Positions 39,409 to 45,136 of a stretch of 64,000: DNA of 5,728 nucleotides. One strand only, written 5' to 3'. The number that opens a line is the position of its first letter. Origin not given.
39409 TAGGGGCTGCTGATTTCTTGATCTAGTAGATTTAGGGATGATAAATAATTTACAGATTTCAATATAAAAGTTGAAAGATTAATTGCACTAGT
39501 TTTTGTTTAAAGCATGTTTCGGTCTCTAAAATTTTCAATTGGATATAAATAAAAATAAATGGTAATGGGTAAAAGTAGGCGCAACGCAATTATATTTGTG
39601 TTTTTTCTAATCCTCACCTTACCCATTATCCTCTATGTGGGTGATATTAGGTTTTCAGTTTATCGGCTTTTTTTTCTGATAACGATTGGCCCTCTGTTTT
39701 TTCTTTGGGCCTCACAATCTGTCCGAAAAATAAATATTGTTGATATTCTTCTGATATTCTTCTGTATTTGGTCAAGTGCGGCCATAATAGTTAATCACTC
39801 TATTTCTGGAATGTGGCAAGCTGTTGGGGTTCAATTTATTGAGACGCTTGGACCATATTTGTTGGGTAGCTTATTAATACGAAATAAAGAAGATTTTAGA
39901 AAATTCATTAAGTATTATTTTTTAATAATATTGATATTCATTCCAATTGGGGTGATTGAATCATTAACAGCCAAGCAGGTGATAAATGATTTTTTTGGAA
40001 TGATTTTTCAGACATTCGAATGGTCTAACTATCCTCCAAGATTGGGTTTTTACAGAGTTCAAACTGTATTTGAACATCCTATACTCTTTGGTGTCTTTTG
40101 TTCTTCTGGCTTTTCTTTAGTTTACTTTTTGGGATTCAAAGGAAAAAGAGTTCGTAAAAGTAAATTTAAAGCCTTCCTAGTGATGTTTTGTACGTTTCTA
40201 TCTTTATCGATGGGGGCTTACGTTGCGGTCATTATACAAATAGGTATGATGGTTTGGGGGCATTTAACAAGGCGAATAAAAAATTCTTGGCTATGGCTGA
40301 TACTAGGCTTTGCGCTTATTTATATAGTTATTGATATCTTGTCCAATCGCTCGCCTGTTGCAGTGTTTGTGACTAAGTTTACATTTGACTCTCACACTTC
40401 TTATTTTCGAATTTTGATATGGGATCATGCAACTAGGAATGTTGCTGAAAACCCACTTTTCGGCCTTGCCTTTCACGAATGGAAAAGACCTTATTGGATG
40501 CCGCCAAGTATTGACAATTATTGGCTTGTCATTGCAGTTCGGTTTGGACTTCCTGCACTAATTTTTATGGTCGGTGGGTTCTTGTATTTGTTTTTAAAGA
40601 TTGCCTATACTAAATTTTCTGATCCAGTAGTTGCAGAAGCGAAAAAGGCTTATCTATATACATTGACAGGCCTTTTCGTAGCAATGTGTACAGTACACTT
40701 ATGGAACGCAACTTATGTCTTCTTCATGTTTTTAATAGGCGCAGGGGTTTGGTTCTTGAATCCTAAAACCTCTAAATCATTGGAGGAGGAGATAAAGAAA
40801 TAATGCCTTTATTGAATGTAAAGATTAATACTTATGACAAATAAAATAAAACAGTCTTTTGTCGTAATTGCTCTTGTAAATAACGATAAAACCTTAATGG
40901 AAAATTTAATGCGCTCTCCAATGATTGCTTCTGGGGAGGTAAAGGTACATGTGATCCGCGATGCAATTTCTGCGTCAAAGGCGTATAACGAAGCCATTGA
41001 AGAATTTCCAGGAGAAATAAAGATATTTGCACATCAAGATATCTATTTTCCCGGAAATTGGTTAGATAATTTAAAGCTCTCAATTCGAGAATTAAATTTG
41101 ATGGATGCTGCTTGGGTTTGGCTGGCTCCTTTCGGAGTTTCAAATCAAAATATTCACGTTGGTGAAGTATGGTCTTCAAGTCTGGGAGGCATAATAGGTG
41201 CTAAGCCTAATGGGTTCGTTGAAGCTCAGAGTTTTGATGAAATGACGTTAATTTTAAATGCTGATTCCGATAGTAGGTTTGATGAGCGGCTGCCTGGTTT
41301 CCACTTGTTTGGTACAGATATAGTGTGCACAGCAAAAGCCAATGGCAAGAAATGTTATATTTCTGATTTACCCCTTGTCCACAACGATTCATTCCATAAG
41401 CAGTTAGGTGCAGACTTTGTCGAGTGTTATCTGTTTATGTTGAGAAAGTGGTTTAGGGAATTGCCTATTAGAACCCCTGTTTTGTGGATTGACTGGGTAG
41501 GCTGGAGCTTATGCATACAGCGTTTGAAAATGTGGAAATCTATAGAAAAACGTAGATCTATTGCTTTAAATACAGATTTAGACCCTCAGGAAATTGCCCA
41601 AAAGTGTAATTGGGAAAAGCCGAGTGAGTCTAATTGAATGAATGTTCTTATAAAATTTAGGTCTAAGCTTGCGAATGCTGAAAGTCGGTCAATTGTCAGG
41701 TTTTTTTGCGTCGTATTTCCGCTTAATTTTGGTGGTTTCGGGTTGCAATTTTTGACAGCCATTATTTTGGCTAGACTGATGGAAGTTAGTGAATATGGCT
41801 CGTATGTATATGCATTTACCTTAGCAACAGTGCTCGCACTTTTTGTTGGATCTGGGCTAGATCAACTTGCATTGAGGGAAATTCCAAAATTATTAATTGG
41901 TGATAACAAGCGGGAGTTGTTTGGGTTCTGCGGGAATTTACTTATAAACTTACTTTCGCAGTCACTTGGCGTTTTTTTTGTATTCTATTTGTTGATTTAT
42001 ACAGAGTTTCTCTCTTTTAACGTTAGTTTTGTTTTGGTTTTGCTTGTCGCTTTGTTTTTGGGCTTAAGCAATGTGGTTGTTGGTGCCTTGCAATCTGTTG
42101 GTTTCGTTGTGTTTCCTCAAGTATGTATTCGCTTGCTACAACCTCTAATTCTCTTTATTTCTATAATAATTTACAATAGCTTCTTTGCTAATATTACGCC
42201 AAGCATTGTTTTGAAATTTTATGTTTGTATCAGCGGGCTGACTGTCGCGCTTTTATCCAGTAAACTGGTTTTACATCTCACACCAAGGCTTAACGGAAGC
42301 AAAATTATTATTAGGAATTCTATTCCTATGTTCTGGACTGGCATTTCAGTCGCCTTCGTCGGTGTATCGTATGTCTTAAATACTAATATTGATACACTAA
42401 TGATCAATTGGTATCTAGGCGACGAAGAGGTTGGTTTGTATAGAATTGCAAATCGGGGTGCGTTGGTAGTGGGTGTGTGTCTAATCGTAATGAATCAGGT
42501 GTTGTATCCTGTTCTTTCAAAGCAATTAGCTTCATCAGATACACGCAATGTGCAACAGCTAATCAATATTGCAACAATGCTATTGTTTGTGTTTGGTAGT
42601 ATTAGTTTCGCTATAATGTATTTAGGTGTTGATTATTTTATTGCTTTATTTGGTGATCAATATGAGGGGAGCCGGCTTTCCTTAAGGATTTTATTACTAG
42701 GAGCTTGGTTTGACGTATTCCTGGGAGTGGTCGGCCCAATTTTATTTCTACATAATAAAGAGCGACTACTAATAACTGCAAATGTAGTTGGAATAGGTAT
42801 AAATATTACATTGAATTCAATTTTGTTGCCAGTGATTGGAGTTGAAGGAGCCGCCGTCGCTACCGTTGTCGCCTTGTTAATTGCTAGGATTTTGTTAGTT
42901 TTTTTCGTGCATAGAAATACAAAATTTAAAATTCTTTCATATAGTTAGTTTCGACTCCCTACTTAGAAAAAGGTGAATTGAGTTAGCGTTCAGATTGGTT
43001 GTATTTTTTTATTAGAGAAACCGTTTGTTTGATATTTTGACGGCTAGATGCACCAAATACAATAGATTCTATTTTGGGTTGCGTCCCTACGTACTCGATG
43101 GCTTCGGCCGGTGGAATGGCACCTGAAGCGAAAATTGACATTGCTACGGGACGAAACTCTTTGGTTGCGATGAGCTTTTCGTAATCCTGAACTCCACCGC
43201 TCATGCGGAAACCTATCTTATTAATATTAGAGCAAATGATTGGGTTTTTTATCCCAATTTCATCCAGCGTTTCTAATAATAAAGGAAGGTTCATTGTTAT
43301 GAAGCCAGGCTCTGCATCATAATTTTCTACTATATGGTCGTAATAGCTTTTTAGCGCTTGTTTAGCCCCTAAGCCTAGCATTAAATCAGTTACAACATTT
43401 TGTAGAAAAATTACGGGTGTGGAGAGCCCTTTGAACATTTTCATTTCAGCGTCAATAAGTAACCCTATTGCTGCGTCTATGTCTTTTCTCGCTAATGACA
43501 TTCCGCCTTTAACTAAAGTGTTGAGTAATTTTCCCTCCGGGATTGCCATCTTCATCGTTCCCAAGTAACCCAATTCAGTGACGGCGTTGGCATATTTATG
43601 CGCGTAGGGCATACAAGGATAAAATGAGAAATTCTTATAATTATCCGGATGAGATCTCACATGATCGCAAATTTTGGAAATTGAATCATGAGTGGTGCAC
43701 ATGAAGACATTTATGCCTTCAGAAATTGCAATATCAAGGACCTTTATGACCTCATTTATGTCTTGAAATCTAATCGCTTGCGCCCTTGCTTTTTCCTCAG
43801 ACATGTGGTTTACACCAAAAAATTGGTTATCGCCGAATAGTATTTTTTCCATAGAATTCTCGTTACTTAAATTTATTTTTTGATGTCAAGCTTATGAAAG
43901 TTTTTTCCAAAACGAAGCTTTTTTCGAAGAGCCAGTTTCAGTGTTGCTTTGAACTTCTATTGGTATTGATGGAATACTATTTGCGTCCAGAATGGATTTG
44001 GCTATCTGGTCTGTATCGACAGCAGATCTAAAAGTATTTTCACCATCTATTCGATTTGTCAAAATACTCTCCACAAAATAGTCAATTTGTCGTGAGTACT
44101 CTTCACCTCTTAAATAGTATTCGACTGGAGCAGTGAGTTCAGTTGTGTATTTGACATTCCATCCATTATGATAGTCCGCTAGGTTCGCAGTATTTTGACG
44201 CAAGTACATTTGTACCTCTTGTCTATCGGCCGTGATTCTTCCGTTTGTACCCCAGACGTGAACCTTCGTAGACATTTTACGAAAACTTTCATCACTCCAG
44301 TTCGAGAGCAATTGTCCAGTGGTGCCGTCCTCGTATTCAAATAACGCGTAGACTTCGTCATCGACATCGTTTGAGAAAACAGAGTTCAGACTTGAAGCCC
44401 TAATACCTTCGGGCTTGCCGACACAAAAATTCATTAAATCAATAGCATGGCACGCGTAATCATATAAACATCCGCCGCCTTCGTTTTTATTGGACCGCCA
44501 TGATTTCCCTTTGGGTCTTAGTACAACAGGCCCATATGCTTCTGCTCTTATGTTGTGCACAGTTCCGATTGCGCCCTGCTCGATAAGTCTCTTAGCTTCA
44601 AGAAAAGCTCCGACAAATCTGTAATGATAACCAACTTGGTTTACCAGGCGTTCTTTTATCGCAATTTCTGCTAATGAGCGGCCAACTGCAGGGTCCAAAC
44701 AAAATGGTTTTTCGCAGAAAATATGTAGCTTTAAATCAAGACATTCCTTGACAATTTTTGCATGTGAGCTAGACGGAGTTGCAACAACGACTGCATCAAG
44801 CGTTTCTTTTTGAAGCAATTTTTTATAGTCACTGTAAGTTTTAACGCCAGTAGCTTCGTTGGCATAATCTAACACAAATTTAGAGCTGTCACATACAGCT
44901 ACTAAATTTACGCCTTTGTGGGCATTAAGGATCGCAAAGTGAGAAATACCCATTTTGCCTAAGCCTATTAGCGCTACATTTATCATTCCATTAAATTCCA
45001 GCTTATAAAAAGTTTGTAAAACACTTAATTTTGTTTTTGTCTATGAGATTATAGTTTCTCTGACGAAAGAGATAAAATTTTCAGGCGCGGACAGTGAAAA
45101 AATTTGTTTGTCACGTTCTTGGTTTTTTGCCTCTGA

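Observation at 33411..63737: Sphingan-type (gel/sps/dps-like) EPS machinery outside the usual context, wired to a VPLPA-CTERM system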

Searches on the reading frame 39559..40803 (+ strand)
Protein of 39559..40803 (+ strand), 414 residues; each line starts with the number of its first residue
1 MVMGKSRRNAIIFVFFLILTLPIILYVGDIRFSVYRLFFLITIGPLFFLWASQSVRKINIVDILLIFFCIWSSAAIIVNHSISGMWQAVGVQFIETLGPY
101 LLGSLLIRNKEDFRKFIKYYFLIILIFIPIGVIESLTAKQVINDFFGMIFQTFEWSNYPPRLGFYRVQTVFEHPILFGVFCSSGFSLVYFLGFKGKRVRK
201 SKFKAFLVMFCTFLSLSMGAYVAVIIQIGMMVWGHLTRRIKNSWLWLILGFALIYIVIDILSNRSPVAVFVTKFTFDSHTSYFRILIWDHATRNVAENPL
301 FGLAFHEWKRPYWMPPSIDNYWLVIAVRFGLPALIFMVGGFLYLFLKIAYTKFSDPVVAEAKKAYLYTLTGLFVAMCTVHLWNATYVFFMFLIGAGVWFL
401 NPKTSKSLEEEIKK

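Call 4: search_protein_families(library=pfam, proteins=[window:39559-40803:+], max_evalue=0.01)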
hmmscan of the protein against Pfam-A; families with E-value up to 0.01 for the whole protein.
window:39559-40803:+ (414 aa): 1 family
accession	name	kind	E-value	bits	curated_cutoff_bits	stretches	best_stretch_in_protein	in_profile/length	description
PF04932.20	Wzy_C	-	2.8e-09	37.4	31.7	1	206-337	4-148/149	O-Antigen ligase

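Call 7: search_protein_families(library=ncbifam, proteins=[window:39559-40803:+], max_evalue=0.001)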
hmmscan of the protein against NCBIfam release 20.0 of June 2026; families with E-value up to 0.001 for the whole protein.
window:39559-40803:+ (414 aa): 0 families

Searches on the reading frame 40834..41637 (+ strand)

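Call 4: search_protein_families(library=pfam, proteins=[window:40834-41637:+], max_evalue=0.01)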
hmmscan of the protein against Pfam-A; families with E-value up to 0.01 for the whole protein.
window:40834-41637:+ (267 aa): 1 family
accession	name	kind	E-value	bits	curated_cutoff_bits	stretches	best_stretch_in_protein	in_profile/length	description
PF13712.12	Glyco_tranf_2_5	-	4.4e-05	23.7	27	1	11-72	2-66/210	Glycosyltransferase like family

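Call 7: search_protein_families(library=ncbifam, proteins=[window:40834-41637:+], max_evalue=0.001)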
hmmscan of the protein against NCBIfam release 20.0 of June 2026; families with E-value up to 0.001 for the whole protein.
window:40834-41637:+ (267 aa): 0 families

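Call 37: search_protein_families(library=pfam, proteins=[window:40834-41637:+], max_evalue=1)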
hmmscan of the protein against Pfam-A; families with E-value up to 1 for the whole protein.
window:40834-41637:+ (267 aa): 1 family
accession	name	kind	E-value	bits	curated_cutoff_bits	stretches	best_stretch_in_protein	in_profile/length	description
PF13712.12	Glyco_tranf_2_5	-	4.4e-05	23.7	27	1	11-72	2-66/210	Glycosyltransferase like family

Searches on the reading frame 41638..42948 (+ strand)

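Call 4: search_protein_families(library=pfam, proteins=[window:41638-42948:+], max_evalue=0.01)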
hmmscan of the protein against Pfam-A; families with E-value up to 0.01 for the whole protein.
window:41638-42948:+ (436 aa): 3 families
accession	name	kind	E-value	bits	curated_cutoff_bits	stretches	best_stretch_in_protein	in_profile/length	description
PF01943.22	Polysacc_synt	-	2.4e-17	63.7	28.2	1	29-295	11-272/274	Polysaccharide biosynthesis protein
PF01554.23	MatE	-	9.9e-09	35.5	24.9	1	239-393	3-159/161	MatE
PF13440.11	Polysacc_synt_3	-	3.5e-08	33.5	23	1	43-343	1-289/293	Polysaccharide biosynthesis protein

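Call 7: search_protein_families(library=ncbifam, proteins=[window:41638-42948:+], max_evalue=0.001)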
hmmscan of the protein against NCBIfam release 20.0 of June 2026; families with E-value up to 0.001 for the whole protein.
window:41638-42948:+ (436 aa): 0 families

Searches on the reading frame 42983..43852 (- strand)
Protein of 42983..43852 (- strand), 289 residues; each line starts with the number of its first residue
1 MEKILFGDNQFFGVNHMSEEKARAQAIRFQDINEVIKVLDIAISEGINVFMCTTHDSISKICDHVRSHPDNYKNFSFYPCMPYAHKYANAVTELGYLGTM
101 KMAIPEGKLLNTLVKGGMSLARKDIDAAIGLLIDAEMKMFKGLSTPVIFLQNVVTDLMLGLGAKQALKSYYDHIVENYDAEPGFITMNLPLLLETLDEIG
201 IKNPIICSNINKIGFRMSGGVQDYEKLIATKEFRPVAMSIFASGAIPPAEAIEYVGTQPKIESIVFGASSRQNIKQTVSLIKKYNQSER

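Call 4: search_protein_families(library=pfam, proteins=[window:42983-43852:-], max_evalue=0.01)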
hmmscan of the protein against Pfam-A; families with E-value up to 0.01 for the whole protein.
window:42983-43852:- (289 aa): 0 families

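Call 7: search_protein_families(library=ncbifam, proteins=[window:42983-43852:-], max_evalue=0.001)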
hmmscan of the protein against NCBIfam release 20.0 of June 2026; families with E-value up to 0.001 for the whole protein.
window:42983-43852:- (289 aa): 0 families

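Call 37: search_protein_families(library=pfam, proteins=[window:42983-43852:-], max_evalue=1)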
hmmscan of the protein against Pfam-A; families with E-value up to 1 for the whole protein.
window:42983-43852:- (289 aa): 2 families
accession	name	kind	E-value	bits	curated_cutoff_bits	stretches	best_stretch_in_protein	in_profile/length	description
PF17773.7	UPF0176_N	-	0.049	14.5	26.2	1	44-70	39-65/92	UPF0176 acylphosphatase like domain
PF23300.3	HEAT_Nup120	-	0.27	11.5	29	1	113-179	30-96/170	Nucleoporin Nup120, HEAT repeats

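Call 72: search_protein_representatives(protein=window:42983-43852:-)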
Query: 289 residues. Proteins with E-value up to 0.001 (for the whole library): 947; up to 1e-10: 551; up to 1e-30: 145. The best 150 are listed.
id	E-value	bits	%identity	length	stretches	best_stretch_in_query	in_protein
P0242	5.5e-116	403.2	61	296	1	1-284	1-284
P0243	1.1e-107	375.9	56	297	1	2-284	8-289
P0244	3.4e-96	338.3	65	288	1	1-228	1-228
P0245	7.4e-92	324.0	53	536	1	1-284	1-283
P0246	1.1e-88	313.6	61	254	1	1-220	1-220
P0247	1.2e-88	313.5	61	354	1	1-223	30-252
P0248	1.9e-83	296.5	47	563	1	1-282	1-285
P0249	1.3e-80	287.2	64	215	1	81-283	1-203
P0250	2.0e-79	283.3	62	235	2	1-158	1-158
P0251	3.4e-79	282.5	52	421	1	1-273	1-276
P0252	4.1e-74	265.9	56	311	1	1-204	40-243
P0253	6.5e-74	265.2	45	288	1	1-284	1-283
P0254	1.2e-67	244.6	43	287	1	1-277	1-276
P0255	2.6e-67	243.6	67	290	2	1-147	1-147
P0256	2.9e-67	243.4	42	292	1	2-280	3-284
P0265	1.1e-56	208.7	37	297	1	2-287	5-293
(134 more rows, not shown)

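Call 75: find_encoding_contigs(protein=P0253, flank=6000, max_places=3)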
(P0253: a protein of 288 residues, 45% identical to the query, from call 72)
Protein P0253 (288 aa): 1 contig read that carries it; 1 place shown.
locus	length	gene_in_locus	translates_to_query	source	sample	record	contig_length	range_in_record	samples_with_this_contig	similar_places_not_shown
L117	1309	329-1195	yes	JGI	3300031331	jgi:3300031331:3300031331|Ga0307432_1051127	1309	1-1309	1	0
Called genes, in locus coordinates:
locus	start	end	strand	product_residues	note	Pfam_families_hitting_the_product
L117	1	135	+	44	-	?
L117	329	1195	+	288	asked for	-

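Call 76: find_encoding_contigs(protein=P0265, flank=6000, max_places=3)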
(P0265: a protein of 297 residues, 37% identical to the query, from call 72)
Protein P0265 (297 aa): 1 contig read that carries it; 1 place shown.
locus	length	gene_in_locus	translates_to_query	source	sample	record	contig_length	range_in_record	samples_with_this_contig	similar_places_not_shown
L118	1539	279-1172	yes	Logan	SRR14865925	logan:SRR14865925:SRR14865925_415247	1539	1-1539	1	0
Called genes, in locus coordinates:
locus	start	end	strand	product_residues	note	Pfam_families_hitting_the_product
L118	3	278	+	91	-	?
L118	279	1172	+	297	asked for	-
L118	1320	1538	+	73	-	?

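Call 83: predict_structure(alignment_id=A3)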
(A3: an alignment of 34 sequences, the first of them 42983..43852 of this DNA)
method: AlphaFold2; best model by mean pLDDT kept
length: 289 residues; sequences in the alignment: 34
mean_pLDDT: 92.1   pTM: 0.88
mean pLDDT of the five models: 92.1, 91.4, 90.9, 89.8, 88.8
residues with pLDDT >= 90: 227; 70-90: 44; 50-70: 18; < 50: 0
segments of 3 or more residues with pLDDT < 50: none
pLDDT, mean of each block of 10 residues (from residue 1): 95 86 92 97 98 96 98 98 87 81 71 65 80 95 98 96 95 97 98 98 98 97 96 96 95 93 96 97 80
secondary structure, 60 per line:
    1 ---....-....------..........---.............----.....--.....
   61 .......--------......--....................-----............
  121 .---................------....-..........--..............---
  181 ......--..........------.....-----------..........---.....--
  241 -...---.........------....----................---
elements in order: E4-7 H9-12 H19-28 H32-44 E49-53 H56-67 E76-81 H84-103 H109-121 H125-140 E147-150 H152-161 H164-177 E181-186 H189-198 E205-209 H221-230 E234-238 H248-256 E263-266 H271-286

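Call 86: fold_search(model_id=the predicted structure, library=pdb)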
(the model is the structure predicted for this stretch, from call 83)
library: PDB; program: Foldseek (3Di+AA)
matches with E <= 10: 1439; with E <= 0.001: 237
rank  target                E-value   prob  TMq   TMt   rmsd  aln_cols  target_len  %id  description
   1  5t79                  3.8e-07  1.00  0.56  0.52   6.6       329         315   15  X-Ray Crystal Structure of a Novel Aldo-keto Reductases for the Biocatalytic Conversion of 3-hydroxybutanal to 1,3-butan (released 2017-02-15)
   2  8yp9_C                1.2e-06  1.00  0.55  0.51   6.7       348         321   10  the crystal structure of wildtype Magnaporthe grisea oxidoreductase in complex with NADP (released 2025-03-19)
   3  1vp5_A                1.3e-06  1.00  0.58  0.59   5.0       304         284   11  Crystal structure of 2,5-diketo-D-gluconic acid reductase (TM1009) from Thermotoga maritima at 2.40 A resolution (released 2004-10-26)
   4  3erp_B                1.5e-06  1.00  0.61  0.58   5.6       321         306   15  Structure of IDP01002, a putative oxidoreductase from and essential gene of Salmonella typhimurium (released 2008-11-04)
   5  4exa_F                1.6e-06  1.00  0.64  0.71   4.4       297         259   12  Crystal structure of the PA4992, the putative aldo-keto reductase from Pseudomona aeruginosa (released 2013-01-09)
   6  1mzr_A                1.6e-06  1.00  0.50  0.52   6.9       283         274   10  Structure of dkga from E.coli at 2.13 A resolution solved by molecular replacement (released 2003-10-28)
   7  6hg6                  1.8e-06  1.00  0.57  0.53   6.2       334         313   13  Clostridium beijerinckii aldo-keto reductase Cbei_3974 with NADPH (released 2019-05-29)
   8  8scc_B                1.8e-06  1.00  0.55  0.52   6.3       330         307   12  Crystal Structure of L-galactose 1-dehydrogenase de Myrciaria dubia (released 2024-03-13)
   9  8yp2_C                2.0e-06  1.00  0.53  0.49   7.3       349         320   10  the crystal structure of inactive Magnaporthe grisea oxidoreductase in complex with NADP and Glycerol (released 2025-03-19)
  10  3erp_A                2.1e-06  1.00  0.59  0.55   6.2       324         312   15  Structure of IDP01002, a putative oxidoreductase from and essential gene of Salmonella typhimurium (released 2008-11-04)
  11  8scc_A                2.1e-06  1.00  0.54  0.51   6.4       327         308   12  Crystal Structure of L-galactose 1-dehydrogenase de Myrciaria dubia (released 2024-03-13)
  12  4exa_A                2.6e-06  1.00  0.63  0.71   5.4       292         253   11  Crystal structure of the PA4992, the putative aldo-keto reductase from Pseudomona aeruginosa (released 2013-01-09)
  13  7smi                  2.6e-06  1.00  0.56  0.52   6.2       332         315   13  Crystal Structure of L-galactose dehydrogenase from Spinacia oleracea (released 2022-07-13)
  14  3wg6_C                2.8e-06  1.00  0.57  0.55   6.6       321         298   12  Crystal structure of conjugated polyketone reductase C1 from Candida parapsilosis complexed with NADPH (released 2013-08-21)
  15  8yp9_A                2.8e-06  1.00  0.56  0.50   6.5       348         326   10  the crystal structure of wildtype Magnaporthe grisea oxidoreductase in complex with NADP (released 2025-03-19)
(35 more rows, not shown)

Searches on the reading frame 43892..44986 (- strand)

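Call 4: search_protein_families(library=pfam, proteins=[window:43892-44986:-], max_evalue=0.01)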
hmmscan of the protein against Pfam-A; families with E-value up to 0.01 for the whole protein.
window:43892-44986:- (364 aa): 10 families
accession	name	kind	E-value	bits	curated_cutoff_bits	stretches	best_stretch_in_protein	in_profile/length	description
PF22725.1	GFO_IDH_MocA_C3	-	5.7e-27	94.6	27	1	128-251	1-123/124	GFO/IDH/MocA C-terminal domain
PF01408.29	GFO_IDH_MocA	-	1.4e-24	87.5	24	1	2-120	1-120/120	Oxidoreductase family, NAD-binding Rossmann fold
PF02894.22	GFO_IDH_MocA_C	-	7.8e-17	62.2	22.9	1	132-312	1-186/218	Oxidoreductase family, C-terminal alpha/beta domain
PF01113.26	DapB_N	-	6e-05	23.6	25.6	1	2-88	1-93/124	Dihydrodipicolinate reductase, N-terminus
PF03447.22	NAD_binding_3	-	9.2e-05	23.6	24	1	8-89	1-85/116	Homoserine dehydrogenase, NAD binding domain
PF02629.25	CoA_binding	-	0.00036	21.7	22.3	1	2-84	4-85/97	CoA binding domain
PF22685.1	Gal80p_C-like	-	0.00054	20.6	29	1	129-204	4-83/152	Gal80p, C-terminal domain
PF03435.24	Sacchrp_dh_NADP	-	0.0041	17.9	25.1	1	4-90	1-96/129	Saccharopine dehydrogenase NADP binding domain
PF13380.12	CoA_binding_2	-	0.0072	17.2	22.8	0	43-88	38-81/116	CoA binding domain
PF01118.30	Semialdhyde_dh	-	0.0084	17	26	0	3-88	1-92/121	Semialdehyde dehydrogenase, NAD binding domain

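Call 7: search_protein_families(library=ncbifam, proteins=[window:43892-44986:-], max_evalue=0.001)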
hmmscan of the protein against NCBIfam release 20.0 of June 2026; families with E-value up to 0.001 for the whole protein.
window:43892-44986:- (364 aa): 11 families
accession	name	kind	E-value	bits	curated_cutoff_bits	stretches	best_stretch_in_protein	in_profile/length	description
TIGR04380.1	myo_inos_iolG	equivalog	1.5e-36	125.9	355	1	1-268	1-267/330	inositol 2-dehydrogenase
NF040723.1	UDP-GlcNAcDh_Arch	equivalog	5.3e-30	105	450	1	2-260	1-246/302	UDP-N-acetylglucosamine 3-dehydrogenase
NF052479.1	LevoglcsnDh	equivalog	6.9e-26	90.8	650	1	2-197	4-210/386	levoglucosan dehydrogenase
NF058561.1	BT_2158_fam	equivalog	2.4e-20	72.6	750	1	2-152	36-186/487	glycoside 3-dehydrogenase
NF008607.0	PRK11579.1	subfamily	4e-20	72.1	330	1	2-198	5-198/346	oxidoreductase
NF041392.1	XylDh_Gfo6_Halo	equivalog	4.4e-20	71.8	350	1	2-312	17-319/350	D-xylose 1-dehydrogenase Gfo6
NF052679.1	InsChiInosDhIolG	equivalog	2e-14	53.4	540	1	2-149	3-154/343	bifunctional inositol 2-dehydrogenase/D-chiro-inositol 1-dehydrogenase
NF007574.0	PRK10206.1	equivalog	6.8e-13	48.4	352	1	1-202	2-199/345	oxidoreductase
NF058563.1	BT_2159_fam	equivalog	1.5e-11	43.9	650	1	2-187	1-181/350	disaccharide 3-dehydrogenase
NF040740.1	ornith_Ord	equivalog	1.1e-05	25.1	400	1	2-75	1-81/335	2,4-diaminopentanoate dehydrogenase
NF003995.0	PRK05472.2-4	subfamily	0.00031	20.4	126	1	2-83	84-166/213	redox-sensing transcriptional repressor Rex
